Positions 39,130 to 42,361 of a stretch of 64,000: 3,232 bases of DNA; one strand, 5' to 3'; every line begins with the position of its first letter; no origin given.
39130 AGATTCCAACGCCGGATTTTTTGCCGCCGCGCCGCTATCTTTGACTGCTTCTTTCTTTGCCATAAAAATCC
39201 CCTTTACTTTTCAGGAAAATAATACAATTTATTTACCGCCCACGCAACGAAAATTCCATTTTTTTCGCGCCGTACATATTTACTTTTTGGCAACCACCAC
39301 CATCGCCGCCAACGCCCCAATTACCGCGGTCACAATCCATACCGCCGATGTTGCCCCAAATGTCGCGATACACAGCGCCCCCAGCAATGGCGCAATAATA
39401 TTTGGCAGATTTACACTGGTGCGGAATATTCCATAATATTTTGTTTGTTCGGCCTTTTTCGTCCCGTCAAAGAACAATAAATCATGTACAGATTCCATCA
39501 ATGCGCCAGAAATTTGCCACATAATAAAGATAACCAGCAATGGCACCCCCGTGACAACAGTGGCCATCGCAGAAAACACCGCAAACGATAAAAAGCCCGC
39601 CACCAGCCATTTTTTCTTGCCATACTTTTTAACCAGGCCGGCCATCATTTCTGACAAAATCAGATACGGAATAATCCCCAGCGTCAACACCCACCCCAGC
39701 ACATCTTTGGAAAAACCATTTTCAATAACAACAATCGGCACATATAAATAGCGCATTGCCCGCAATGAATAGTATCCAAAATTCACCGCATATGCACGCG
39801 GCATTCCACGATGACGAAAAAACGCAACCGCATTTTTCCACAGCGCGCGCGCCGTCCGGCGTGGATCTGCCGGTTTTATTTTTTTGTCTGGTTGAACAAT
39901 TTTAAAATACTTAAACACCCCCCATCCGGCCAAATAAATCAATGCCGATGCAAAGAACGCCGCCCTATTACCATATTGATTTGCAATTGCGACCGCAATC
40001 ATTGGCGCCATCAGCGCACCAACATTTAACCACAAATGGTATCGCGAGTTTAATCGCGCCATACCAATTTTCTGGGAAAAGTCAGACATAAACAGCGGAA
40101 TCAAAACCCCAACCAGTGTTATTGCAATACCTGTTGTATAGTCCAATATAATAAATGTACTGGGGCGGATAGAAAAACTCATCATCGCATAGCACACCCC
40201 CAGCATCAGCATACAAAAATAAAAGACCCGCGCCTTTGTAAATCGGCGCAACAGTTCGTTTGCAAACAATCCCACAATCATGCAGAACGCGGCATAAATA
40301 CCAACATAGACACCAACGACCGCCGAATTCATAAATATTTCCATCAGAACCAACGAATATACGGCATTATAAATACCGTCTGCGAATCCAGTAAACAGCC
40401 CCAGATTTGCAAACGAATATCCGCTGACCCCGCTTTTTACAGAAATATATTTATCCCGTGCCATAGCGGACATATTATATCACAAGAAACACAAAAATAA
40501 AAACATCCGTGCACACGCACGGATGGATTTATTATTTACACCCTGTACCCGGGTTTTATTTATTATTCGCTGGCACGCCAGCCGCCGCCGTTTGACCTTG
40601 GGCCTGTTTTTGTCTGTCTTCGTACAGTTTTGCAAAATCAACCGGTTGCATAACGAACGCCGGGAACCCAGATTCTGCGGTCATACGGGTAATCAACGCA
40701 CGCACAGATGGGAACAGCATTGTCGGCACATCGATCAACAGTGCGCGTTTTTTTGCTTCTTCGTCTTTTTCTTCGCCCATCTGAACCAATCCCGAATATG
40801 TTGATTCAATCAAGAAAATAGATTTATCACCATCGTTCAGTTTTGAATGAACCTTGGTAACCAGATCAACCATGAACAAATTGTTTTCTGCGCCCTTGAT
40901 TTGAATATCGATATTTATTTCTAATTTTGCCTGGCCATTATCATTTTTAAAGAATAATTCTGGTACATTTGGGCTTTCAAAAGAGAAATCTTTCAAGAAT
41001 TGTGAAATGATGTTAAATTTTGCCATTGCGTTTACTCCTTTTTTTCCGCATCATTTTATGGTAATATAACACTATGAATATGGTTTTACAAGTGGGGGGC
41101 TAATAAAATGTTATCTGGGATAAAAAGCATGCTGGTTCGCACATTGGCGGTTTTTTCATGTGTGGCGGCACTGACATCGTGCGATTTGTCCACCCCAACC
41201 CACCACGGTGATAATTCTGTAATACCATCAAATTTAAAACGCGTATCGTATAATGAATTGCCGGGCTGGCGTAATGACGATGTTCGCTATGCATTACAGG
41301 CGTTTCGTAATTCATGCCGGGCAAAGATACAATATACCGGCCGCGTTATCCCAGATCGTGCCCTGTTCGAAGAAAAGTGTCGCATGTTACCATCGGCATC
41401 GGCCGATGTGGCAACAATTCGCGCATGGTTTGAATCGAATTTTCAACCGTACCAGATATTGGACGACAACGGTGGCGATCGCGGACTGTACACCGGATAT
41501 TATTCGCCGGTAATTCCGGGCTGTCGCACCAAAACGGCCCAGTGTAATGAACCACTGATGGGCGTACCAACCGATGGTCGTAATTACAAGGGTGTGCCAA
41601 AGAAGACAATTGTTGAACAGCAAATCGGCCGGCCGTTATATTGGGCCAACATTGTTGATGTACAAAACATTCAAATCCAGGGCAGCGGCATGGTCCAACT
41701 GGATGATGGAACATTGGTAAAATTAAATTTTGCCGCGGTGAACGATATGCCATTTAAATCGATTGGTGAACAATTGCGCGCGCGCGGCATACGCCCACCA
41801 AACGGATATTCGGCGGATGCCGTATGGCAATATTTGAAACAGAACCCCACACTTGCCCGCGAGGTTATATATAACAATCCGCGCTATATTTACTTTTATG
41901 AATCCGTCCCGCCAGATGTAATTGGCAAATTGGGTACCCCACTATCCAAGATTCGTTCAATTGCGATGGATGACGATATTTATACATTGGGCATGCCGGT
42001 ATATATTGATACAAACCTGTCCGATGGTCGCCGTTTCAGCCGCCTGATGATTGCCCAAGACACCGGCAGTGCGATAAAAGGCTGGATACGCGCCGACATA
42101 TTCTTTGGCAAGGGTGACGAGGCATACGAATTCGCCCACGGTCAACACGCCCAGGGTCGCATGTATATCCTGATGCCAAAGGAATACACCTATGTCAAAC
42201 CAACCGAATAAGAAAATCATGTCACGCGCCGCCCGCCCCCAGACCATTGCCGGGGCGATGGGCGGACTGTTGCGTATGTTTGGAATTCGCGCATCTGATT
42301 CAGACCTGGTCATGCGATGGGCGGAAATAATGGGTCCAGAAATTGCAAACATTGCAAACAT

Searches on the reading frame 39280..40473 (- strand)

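Call 65: search_protein_families(library=pfam, proteins=[window:39280-40473:-], max_evalue=0.00001)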
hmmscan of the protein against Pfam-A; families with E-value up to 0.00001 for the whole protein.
window:39280-40473:- (397 aa): 1 family
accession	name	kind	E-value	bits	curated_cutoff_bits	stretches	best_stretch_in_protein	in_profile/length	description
PF07690.21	MFS_1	-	1.4e-31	110.1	33.4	2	239-392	13-167/347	Major Facilitator Superfamily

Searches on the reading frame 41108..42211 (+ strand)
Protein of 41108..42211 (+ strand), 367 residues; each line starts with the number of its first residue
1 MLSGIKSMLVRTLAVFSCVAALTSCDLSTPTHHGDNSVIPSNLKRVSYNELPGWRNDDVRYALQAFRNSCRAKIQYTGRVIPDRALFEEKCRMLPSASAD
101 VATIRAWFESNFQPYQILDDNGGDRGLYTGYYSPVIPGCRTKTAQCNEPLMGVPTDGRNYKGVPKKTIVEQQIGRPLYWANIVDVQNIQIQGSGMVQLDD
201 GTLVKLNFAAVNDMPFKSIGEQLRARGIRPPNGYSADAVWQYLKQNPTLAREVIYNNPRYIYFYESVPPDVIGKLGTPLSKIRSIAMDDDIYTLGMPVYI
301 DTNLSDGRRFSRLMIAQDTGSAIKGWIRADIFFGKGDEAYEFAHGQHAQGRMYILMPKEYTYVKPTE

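Call 65: search_protein_families(library=pfam, proteins=[window:41108-42211:+], max_evalue=0.00001)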
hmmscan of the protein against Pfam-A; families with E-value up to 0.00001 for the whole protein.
window:41108-42211:+ (367 aa): 2 families
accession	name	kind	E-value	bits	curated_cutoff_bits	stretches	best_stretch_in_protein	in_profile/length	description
PF03562.22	MltA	-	9.3e-30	104.2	24.3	1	127-263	1-162/163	MltA specific insert domain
PF06725.17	3D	-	5.2e-20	71.9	23.8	1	283-355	1-71/72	3D domain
